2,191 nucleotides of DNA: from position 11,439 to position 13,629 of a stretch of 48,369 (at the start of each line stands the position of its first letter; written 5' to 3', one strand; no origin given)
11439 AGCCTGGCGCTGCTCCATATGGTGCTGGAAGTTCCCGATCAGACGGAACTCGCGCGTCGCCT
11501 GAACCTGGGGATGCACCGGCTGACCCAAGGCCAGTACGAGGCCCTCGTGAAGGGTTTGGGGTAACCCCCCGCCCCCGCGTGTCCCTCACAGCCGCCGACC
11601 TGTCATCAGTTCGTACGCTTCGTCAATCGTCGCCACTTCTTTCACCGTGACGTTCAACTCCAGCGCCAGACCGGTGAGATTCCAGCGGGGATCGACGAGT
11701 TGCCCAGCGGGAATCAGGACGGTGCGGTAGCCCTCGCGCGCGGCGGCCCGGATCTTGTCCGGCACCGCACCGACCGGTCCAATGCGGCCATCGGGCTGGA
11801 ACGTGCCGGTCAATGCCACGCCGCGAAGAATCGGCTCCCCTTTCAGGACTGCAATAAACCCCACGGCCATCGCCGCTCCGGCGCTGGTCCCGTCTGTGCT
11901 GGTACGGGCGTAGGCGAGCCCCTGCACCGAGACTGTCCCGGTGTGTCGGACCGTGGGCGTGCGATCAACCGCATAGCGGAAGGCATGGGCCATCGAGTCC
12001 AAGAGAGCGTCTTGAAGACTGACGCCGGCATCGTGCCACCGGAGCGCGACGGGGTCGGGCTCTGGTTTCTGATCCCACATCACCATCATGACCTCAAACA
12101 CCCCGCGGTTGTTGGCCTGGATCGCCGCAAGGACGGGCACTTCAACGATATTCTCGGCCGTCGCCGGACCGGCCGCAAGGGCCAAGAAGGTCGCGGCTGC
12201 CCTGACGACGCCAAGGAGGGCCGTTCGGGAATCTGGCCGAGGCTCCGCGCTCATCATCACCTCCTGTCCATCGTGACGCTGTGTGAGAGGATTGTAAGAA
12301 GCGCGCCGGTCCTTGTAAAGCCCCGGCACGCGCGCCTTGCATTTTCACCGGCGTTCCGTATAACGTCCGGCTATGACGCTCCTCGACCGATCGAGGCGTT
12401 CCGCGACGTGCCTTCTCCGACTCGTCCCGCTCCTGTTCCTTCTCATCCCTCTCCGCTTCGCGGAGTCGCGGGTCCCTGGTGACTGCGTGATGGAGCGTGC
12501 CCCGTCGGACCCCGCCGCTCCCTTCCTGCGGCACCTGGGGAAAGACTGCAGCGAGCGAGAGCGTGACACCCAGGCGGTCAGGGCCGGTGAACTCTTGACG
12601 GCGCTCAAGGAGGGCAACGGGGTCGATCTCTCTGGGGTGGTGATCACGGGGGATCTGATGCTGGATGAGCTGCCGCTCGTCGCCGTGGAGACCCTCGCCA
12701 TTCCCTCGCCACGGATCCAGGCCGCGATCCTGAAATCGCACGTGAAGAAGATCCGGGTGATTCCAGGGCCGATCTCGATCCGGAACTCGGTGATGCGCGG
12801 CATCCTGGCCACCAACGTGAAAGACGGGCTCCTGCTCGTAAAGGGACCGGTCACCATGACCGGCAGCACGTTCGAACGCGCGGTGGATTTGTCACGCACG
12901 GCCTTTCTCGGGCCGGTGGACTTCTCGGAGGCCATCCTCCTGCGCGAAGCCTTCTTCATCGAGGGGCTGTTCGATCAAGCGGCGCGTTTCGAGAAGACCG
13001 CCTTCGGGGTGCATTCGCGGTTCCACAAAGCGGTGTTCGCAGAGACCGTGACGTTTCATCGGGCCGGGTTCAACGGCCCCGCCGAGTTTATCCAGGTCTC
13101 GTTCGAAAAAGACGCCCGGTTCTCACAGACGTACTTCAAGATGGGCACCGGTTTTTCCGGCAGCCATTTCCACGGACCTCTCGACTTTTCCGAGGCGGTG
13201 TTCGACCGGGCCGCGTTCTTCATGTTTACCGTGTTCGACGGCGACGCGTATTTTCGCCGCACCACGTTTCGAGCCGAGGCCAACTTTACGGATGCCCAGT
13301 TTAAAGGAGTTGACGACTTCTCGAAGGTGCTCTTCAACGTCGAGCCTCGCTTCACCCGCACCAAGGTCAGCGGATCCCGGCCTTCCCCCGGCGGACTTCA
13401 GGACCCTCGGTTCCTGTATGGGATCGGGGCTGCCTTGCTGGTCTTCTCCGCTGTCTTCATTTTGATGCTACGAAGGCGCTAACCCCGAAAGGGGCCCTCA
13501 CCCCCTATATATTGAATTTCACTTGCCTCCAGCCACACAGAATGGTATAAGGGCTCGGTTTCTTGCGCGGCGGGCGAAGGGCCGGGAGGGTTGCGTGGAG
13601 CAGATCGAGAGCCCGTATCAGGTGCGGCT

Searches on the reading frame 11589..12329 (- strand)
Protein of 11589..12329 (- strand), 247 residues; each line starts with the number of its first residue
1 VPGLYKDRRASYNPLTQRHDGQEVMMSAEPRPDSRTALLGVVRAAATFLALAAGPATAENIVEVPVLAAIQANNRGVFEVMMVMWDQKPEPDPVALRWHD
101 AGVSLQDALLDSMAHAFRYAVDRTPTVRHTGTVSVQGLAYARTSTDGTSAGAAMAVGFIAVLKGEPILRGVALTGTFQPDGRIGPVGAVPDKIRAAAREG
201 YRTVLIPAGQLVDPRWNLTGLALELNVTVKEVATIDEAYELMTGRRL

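Call 68: search_protein_families(library=pfam, proteins=[window:11589-12329:-], max_evalue=0.001)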
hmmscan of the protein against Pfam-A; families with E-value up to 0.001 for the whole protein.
window:11589-12329:- (247 aa): 1 family
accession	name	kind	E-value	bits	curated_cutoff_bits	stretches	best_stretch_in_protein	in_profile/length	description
PF05362.19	Lon_C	-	6.1e-12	46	21.1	1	144-209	106-171/205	Lon protease (S16) C-terminal proteolytic domain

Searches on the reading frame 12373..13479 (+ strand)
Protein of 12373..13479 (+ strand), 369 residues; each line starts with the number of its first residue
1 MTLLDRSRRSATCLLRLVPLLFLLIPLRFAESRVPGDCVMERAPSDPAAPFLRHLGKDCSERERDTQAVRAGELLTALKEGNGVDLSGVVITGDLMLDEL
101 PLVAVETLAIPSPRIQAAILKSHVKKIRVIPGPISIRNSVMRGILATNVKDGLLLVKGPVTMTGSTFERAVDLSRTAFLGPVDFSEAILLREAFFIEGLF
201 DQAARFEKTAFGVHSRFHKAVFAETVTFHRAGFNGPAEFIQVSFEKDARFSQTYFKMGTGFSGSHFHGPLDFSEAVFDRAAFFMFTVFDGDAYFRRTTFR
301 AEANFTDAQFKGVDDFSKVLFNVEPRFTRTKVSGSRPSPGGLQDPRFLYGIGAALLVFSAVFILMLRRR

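Call 68: search_protein_families(library=pfam, proteins=[window:12373-13479:+], max_evalue=0.001)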
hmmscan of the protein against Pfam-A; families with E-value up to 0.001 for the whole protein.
window:12373-13479:+ (369 aa): 1 family
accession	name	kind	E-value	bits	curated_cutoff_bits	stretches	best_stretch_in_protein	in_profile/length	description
PF13576.12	Pentapeptide_3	-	2.5e-23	82.4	27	3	272-318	1-46/48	Pentapeptide repeats (9 copies)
